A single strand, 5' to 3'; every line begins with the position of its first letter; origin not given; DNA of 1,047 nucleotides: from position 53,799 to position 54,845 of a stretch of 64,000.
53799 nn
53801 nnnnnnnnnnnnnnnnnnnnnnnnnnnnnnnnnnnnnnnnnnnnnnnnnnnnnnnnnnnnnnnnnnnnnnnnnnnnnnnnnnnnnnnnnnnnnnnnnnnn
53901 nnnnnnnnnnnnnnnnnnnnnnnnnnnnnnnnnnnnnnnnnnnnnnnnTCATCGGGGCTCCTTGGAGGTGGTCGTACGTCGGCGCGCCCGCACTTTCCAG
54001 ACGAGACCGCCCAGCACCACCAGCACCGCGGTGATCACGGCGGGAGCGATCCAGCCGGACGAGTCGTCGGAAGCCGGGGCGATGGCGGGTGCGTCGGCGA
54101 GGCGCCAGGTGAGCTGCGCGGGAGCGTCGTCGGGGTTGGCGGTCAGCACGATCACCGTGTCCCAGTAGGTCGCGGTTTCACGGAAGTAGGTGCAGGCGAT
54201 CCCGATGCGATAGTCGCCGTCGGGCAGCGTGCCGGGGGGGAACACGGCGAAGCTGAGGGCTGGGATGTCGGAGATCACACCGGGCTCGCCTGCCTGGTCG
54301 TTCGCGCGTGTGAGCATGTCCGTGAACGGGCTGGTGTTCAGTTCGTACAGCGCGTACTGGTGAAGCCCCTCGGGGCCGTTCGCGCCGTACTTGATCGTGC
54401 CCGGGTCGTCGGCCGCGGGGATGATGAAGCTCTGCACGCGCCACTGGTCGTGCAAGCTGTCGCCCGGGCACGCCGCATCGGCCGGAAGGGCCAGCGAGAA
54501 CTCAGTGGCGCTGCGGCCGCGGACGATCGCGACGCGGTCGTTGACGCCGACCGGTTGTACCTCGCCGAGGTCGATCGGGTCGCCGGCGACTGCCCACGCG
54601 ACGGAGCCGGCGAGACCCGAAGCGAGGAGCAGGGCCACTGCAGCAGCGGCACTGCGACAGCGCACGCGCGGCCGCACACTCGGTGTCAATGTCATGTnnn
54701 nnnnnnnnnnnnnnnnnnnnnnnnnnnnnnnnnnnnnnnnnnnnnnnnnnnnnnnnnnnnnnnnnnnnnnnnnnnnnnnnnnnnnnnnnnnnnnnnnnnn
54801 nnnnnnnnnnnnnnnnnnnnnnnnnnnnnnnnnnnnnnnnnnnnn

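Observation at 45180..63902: ~19-kb minus-strand supercluster: a real Pst phosphate transporter split open and surrounded by tail-anchored surface proteins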

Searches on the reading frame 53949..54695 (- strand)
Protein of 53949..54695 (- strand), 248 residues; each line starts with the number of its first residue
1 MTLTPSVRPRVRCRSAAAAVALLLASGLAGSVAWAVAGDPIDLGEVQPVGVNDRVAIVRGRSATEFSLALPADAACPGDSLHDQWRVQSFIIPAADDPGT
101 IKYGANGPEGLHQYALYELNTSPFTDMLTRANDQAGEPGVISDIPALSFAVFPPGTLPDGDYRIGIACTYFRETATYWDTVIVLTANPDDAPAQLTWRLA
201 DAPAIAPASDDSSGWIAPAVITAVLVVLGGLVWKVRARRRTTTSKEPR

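Call 6: search_protein_families(library=pfam, max_evalue=0.01, proteins=[window:53949-54695:-])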
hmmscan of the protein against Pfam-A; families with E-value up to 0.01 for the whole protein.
window:53949-54695:- (248 aa): 0 families

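Call 8: search_protein_families(library=ncbifam, max_evalue=0.01, proteins=[window:53949-54695:-])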
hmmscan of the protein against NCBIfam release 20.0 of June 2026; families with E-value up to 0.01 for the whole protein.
window:53949-54695:- (248 aa): 0 families

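Call 23: find_homologous_proteins(query=window:53949-54695:-, max_evalue=0.001)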
Query window:53949-54695:- (248 aa): 151 proteins with E <= 0.001 among 8000 candidates; the best 120 are listed.
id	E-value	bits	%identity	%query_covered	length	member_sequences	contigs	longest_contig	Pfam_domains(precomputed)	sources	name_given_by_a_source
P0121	5.8e-160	549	100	100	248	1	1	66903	-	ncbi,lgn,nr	ncbi:MAG: hypothetical protein Q7V88_06230 [Actinomycetota bacterium]|nr:hypothetical protein [Actin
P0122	2.8e-82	294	63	91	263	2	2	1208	-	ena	-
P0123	5.2e-80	287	65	84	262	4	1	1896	-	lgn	-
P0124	2.3e-79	285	57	99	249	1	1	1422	-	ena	-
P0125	7.5e-79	283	62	85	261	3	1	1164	-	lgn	-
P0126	1.0e-78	282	62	85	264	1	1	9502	-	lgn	-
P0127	2.0e-78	281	59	85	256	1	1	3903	-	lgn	-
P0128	9.6e-78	279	58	92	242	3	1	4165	-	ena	-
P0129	3.5e-77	277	59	94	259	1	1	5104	-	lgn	-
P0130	5.5e-74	267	55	89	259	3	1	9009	-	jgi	-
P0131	7.5e-72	260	50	100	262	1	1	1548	-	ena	-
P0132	7.6e-72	260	52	98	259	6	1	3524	-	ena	-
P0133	9.5e-72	260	56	89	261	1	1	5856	-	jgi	jgi:hypothetical protein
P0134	9.5e-71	256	52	98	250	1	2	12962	-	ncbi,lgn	-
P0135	1.9e-70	255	53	92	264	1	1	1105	-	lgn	-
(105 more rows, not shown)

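Call 38: predict_structure(alignment_id=A2)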
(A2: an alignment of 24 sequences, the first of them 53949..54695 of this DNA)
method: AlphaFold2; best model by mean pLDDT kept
length: 248 residues; sequences in the alignment: 24
mean_pLDDT: 83.5   pTM: 0.67
mean pLDDT of the five models: 83.5, 83.4, 80.7, 80.4, 80.2
residues with pLDDT >= 90: 132; 70-90: 60; 50-70: 48; < 50: 8
segments of 3 or more residues with pLDDT < 50: 209-211
pLDDT, mean of each block of 10 residues (from residue 1): 54 74 71 61 96 96 98 88 86 94 70 91 93 88 97 94 96 93 97 97 70 59 88 79 54
secondary structure, 60 per line:
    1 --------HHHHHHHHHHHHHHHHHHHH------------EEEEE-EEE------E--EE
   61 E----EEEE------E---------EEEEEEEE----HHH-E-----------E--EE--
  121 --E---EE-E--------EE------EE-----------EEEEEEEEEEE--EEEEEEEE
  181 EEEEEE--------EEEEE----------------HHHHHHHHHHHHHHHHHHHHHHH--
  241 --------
elements in order: H9-28 E41-45 E47-49 E59-61 E66-69 E86-93 E160-170 E173-186 E195-199 H216-238

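Call 40: fold_search(model_id=the predicted structure, library=pdb)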
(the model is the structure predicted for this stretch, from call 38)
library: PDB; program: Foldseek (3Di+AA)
matches with E <= 10: 782; with E <= 0.001: 0
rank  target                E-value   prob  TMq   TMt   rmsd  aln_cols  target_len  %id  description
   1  9npn_A                1.6e-02  0.57  0.19  0.08  12.1       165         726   11  Crystal structure of the inactive conformation of a glycoside hydrolase (CapGH2b - E465A Mutant) from the GH2 family i (released 2025-11-12)
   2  9npl_E                2.5e-02  0.44  0.18  0.07  12.7       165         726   10  Crystal structure of the inactive conformation of a glycoside hydrolase (CapGH2b - E553Q Mutant) from the GH2 family i (released 2025-11-12)
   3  9np9                  2.7e-02  0.47  0.19  0.08  12.8       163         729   10  Crystal structure of the inactive conformation of a glycoside hydrolase (CapGH2b - E553Q Mutant) from the GH2 family in  (released 2025-11-12)
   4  9npe_E                2.8e-02  0.47  0.19  0.08  10.9       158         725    9  Crystal structure of the inactive conformation of a glycoside hydrolase (CapGH2b) from the GH2 family in the space gro (released 2025-11-12)
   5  9npd_B                3.0e-02  0.35  0.18  0.08  12.6       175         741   10  Crystal structure of the inactive conformation of a glycoside hydrolase (CapGH2b - E553Q Mutant) from the GH2 family i (released 2025-11-12)
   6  9npd_C                3.3e-02  0.35  0.18  0.08  12.7       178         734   10  Crystal structure of the inactive conformation of a glycoside hydrolase (CapGH2b - E553Q Mutant) from the GH2 family i (released 2025-11-12)
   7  9npl_A                3.3e-02  0.30  0.17  0.07  13.0       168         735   10  Crystal structure of the inactive conformation of a glycoside hydrolase (CapGH2b - E553Q Mutant) from the GH2 family i (released 2025-11-12)
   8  6ibh_B                3.7e-02  0.51  0.17  0.24   9.1       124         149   12  Copper binding protein from Laetisaria arvalis (LaX325) (released 2019-11-13)
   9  9npe_B                3.7e-02  0.41  0.19  0.08  10.8       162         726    9  Crystal structure of the inactive conformation of a glycoside hydrolase (CapGH2b) from the GH2 family in the space gro (released 2025-11-12)
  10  9npn_C                3.7e-02  0.38  0.19  0.08  12.3       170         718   10  Crystal structure of the inactive conformation of a glycoside hydrolase (CapGH2b - E465A Mutant) from the GH2 family i (released 2025-11-12)
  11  9npl_B                3.7e-02  0.25  0.17  0.08  12.3       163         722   10  Crystal structure of the inactive conformation of a glycoside hydrolase (CapGH2b - E553Q Mutant) from the GH2 family i (released 2025-11-12)
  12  9npl_C                3.9e-02  0.44  0.19  0.08  12.1       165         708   11  Crystal structure of the inactive conformation of a glycoside hydrolase (CapGH2b - E553Q Mutant) from the GH2 family i (released 2025-11-12)
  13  9npn_D                4.1e-02  0.38  0.20  0.08  12.7       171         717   12  Crystal structure of the inactive conformation of a glycoside hydrolase (CapGH2b - E465A Mutant) from the GH2 family i (released 2025-11-12)
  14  9npb                  4.1e-02  0.25  0.18  0.08  11.3       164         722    9  Crystal structure of the inactive conformation of a glycoside hydrolase (CapGH2b) from the GH2 family in the space group (released 2025-11-12)
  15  2ygv_A                5.1e-02  0.87  0.29  0.42   7.7       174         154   10  Conserved N-terminal domain of the yeast Histone Chaperone Asf1 in complex with the C-terminal fragment of Rad53 (released 2012-02-15)
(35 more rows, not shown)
